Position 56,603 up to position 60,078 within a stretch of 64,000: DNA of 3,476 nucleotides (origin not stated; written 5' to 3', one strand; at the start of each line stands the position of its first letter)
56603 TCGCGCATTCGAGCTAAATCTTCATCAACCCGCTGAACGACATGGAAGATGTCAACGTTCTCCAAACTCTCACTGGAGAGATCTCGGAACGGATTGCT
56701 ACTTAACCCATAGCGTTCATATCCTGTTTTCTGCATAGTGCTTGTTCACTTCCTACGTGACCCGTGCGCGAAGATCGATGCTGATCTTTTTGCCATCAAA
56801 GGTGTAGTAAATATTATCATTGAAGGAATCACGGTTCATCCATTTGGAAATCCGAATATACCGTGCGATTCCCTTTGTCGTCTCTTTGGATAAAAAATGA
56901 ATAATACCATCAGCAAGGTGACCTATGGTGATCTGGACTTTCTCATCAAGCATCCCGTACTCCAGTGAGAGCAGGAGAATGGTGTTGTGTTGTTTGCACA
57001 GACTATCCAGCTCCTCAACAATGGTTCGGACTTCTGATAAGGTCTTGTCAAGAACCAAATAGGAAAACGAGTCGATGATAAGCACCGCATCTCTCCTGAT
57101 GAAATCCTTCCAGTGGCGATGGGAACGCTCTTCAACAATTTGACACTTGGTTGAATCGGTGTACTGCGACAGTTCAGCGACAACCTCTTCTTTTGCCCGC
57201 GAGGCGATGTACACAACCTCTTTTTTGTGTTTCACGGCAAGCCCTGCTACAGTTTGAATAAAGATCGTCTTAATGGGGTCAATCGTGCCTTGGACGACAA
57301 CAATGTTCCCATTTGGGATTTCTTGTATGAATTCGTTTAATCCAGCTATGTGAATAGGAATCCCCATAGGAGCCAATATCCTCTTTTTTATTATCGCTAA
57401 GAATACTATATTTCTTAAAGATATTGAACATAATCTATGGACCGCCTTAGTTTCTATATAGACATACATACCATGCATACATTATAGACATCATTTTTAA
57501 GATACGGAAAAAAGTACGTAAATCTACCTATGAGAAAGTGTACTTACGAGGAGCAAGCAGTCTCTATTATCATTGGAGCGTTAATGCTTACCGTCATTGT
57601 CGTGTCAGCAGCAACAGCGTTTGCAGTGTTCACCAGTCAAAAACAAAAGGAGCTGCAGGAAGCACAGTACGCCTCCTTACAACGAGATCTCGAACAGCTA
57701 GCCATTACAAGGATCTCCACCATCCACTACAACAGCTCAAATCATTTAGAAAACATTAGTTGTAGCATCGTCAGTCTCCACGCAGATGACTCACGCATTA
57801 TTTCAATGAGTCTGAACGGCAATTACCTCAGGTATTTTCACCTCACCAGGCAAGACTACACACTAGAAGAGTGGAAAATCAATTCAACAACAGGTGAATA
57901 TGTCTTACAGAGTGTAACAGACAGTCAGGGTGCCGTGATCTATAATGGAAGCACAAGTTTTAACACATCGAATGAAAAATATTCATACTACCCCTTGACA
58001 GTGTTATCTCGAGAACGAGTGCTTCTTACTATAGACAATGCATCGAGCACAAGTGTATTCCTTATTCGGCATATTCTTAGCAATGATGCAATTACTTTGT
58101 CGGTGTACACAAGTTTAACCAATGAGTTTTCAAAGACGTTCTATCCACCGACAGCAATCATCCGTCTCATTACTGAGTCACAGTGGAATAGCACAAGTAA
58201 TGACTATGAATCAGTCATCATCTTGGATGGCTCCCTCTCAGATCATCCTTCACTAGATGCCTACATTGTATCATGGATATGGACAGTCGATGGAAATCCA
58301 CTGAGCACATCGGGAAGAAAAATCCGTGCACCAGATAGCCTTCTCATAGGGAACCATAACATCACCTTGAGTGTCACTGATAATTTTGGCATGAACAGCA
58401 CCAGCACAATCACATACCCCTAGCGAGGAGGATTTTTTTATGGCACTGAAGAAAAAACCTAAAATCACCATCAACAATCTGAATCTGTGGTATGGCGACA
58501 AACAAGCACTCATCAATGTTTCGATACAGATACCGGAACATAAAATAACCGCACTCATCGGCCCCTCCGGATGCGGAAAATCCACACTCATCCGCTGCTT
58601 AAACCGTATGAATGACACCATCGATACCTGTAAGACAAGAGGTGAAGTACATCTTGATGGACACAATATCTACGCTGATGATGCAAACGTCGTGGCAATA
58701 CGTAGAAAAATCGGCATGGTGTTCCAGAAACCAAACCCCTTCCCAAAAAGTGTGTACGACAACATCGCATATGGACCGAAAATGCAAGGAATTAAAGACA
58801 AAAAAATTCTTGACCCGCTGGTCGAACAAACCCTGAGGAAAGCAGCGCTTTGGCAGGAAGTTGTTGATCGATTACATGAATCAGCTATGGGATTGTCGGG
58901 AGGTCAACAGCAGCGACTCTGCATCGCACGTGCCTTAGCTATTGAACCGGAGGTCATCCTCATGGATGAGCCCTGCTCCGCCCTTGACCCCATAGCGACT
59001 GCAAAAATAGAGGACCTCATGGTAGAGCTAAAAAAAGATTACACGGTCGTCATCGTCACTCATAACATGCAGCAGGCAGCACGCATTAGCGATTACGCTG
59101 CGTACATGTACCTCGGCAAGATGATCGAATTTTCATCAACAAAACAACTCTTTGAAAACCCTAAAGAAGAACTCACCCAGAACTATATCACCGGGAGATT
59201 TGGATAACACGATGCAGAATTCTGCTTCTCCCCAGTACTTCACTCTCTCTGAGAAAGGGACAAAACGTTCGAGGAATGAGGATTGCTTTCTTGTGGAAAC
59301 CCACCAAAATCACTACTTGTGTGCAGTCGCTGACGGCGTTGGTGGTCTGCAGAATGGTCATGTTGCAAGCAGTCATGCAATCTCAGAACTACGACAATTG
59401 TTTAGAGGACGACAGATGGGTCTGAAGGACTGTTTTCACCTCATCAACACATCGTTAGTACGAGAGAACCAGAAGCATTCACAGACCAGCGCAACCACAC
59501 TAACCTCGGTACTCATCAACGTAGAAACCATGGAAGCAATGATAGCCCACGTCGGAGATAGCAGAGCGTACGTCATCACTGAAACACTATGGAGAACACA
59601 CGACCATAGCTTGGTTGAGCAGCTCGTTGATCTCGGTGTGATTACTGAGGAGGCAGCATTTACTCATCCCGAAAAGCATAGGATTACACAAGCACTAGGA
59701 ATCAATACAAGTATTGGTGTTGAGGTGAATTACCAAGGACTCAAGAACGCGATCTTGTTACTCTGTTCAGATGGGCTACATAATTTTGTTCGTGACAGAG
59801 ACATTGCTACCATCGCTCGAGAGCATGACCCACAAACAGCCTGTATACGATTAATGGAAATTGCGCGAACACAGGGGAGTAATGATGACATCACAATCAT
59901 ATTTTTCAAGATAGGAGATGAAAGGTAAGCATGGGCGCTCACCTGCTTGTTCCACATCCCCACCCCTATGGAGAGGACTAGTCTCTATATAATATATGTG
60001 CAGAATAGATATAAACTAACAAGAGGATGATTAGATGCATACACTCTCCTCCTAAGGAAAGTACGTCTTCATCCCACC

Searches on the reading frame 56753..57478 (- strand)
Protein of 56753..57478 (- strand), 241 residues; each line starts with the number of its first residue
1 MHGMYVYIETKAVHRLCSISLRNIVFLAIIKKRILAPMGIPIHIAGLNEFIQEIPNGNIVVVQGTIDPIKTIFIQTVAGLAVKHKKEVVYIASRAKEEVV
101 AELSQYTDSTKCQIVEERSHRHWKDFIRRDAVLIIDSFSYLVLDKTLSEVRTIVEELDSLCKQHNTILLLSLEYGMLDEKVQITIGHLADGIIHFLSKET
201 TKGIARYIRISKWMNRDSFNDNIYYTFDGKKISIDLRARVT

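Call 56: search_protein_families(library=pfam, proteins=[window:56753-57478:-], max_evalue=0.01)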
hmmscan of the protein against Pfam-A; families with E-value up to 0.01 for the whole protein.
window:56753-57478:- (241 aa): 3 families
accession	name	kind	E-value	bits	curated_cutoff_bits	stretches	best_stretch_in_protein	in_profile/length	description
PF06745.19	ATPase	-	1.9e-09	37.7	26.6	2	131-222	121-214/231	KaiC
PF07088.17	GvpD_P-loop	-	5.1e-05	23.7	24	1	56-111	9-62/189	GvpD gas vesicle protein, P-loop domain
PF05763.18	DUF835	-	0.0019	18.4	33.1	1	109-180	58-127/136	Protein of unknown function (DUF835)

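Call 58: search_protein_families(library=ncbifam, proteins=[window:56753-57478:-], max_evalue=0.00001)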
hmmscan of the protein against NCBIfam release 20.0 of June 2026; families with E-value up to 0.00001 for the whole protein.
window:56753-57478:- (241 aa): 4 families
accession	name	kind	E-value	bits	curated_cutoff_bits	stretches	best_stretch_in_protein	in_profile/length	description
TIGR03881.1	KaiC_arch_4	hypoth_equivalog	1.5e-11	44.5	247.8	1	129-216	122-208/231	KaiC domain-containing protein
NF052589.1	ArlH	equivalog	8.2e-08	32.2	215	1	129-228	115-216/229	archaellum protein ArlH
NF004723.0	PRK06067.1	subfamily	1.1e-06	28.3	194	0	128-219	128-218/243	flagellar accessory protein FlaH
NF006320.0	PRK08533.1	equivalog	5.6e-06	26.1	215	0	127-229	115-218/230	flagellar accessory protein FlaH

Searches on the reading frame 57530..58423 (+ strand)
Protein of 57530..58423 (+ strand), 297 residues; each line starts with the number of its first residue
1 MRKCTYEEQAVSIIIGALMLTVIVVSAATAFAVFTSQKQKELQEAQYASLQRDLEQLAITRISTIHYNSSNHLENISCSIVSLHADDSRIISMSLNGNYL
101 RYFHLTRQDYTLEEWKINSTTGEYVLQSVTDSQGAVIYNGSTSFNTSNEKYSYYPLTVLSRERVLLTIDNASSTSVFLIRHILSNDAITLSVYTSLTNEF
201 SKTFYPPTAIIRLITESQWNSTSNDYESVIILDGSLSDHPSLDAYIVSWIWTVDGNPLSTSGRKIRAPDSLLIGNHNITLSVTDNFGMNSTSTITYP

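Call 56: search_protein_families(library=pfam, proteins=[window:57530-58423:+], max_evalue=0.01)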
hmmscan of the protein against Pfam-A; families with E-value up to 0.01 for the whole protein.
window:57530-58423:+ (297 aa): 1 family
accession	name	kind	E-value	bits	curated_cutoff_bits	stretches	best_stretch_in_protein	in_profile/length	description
PF07790.16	Pilin_N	-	0.00019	22.7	25.2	1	9-81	1-72/78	Archaeal Type IV pilin, N-terminal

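Call 58: search_protein_families(library=ncbifam, proteins=[window:57530-58423:+], max_evalue=0.00001)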
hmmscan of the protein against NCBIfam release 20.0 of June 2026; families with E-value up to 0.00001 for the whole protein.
window:57530-58423:+ (297 aa): 0 families

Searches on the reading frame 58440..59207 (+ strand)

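Call 56: search_protein_families(library=pfam, proteins=[window:58440-59207:+], max_evalue=0.01)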
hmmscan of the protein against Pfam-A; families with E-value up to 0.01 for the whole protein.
window:58440-59207:+ (255 aa): 11 families
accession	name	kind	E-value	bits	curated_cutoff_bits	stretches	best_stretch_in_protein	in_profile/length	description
PF00005.33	ABC_tran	-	3.3e-31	109.1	25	1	26-179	3-136/137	ABC transporter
PF13304.12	AAA_21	-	3.8e-11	44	27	2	36-60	1-25/304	AAA domain, putative AbiEii toxin, Type IV TA system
PF02463.25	SMC_N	-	1.8e-07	31.2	40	1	33-216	23-205/220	RecF/RecN/SMC N terminal domain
PF13401.12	AAA_22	-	6.6e-05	23.7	27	1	35-136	6-83/130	AAA domain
PF13476.12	AAA_23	-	7.2e-05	23.9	27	1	8-54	1-39/201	AAA domain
PF03193.22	RsgA_GTPase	-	0.0001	22.6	30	1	31-63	104-134/174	RsgA GTPase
PF13555.12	AAA_29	-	0.00058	20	27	1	28-51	16-39/61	P-loop containing region of AAA domain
PF13175.12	AAA_15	-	0.00061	19.9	32.1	1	26-98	16-87/374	AAA ATPase domain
PF03215.21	Rad17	-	0.00065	20.1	23.8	1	22-56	33-67/186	Rad17 P-loop domain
PF13191.12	AAA_16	-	0.0014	19.6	32.6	1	35-159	25-115/167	AAA ATPase domain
PF20703.3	nSTAND1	-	0.0017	18.5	27.1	1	15-53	14-52/379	Novel STAND NTPase 1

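Call 58: search_protein_families(library=ncbifam, proteins=[window:58440-59207:+], max_evalue=0.00001)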
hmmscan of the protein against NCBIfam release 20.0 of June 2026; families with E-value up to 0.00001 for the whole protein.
window:58440-59207:+ (255 aa): 187 families (the best 25 are shown)
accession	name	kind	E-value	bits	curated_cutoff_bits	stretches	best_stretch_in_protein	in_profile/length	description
TIGR00972.1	3a0107s01c2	equivalog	7.8e-125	415.2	343.2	1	9-255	2-248/248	phosphate ABC transporter ATP-binding protein PstB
NF010860.0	PRK14267.1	equivalog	1.1e-96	323.4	412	1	9-255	5-253/253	phosphate ABC transporter ATP-binding protein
NF010851.0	PRK14258.1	subfamily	1.6e-85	286.7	425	1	5-254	4-260/261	phosphate ABC transporter ATP-binding protein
NF010840.0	PRK14246.1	equivalog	5.2e-78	262.2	425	1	10-254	12-256/257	phosphate ABC transporter ATP-binding protein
NF010864.0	PRK14271.1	equivalog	7.9e-71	238.3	561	1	7-253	20-265/276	phosphate ABC transporter ATP-binding protein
TIGR04521.1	ECF_ATPase_2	equivalog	6.4e-50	169.8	330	1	13-246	5-240/279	energy-coupling factor transporter ATPase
TIGR01186.1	proV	subfamily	6.6e-50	170.2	326.6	1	19-251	4-231/363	betaine/proline/choline family ABC transporter ATP-binding protein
NF008338.0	PRK11124.1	equivalog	1.3e-47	162.3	369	1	9-250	3-240/242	arginine ABC transporter ATP-binding protein ArtP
NF007027.0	PRK09493.1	equivalog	4.6e-46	157.1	379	1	10-250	3-236/240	glutamine ABC transporter ATP-binding protein GlnQ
NF008428.0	PRK11264.1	equivalog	4.5e-45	153.8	406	1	9-250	4-244/250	L-cystine ABC transporter ATP-binding protein TcyN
TIGR02314.1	ABC_MetN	equivalog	1.6e-44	152.3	499.7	1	22-252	19-243/343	methionine ABC transporter ATP-binding protein MetN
TIGR04520.1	ECF_ATPase_1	equivalog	1.2e-43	149.5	315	1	9-242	1-228/269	energy-coupling factor transporter ATPase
TIGR03005.1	ectoine_ehuA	equivalog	1e-42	146.1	345.4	1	11-250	3-247/252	ectoine/hydroxyectoine ABC transporter ATP-binding protein EhuA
TIGR03265.1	PhnT2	equivalog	1e-41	143.4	457.7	1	7-250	3-235/353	putative 2-aminoethylphosphonate ABC transporter ATP-binding protein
TIGR02315.1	ABC_phnC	equivalog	1.4e-41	142.6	266.1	1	9-250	2-238/243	phosphonate ABC transporter ATP-binding protein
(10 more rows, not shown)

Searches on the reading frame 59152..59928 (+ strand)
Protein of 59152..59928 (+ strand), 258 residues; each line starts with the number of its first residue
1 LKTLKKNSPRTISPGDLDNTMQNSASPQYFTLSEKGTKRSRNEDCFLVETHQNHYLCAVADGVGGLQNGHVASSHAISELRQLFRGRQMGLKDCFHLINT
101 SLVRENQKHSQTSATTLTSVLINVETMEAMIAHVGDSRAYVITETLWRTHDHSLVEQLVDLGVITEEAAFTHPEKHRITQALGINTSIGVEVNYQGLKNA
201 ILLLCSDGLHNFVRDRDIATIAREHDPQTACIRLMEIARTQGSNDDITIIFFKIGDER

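Call 56: search_protein_families(library=pfam, proteins=[window:59152-59928:+], max_evalue=0.01)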
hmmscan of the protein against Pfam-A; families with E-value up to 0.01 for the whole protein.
window:59152-59928:+ (258 aa): 3 families
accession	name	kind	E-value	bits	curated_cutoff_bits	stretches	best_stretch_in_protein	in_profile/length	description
PF00481.26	PP2C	-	1.7e-12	48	20.3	1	49-145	29-130/255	Protein phosphatase 2C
PF13672.11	PP2C_2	-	2.4e-09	37.5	24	1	38-217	8-182/209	Protein phosphatase 2C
PF07228.17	SpoIIE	-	1.4e-05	25.5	25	1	53-253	3-190/192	Stage II sporulation protein E (SpoIIE)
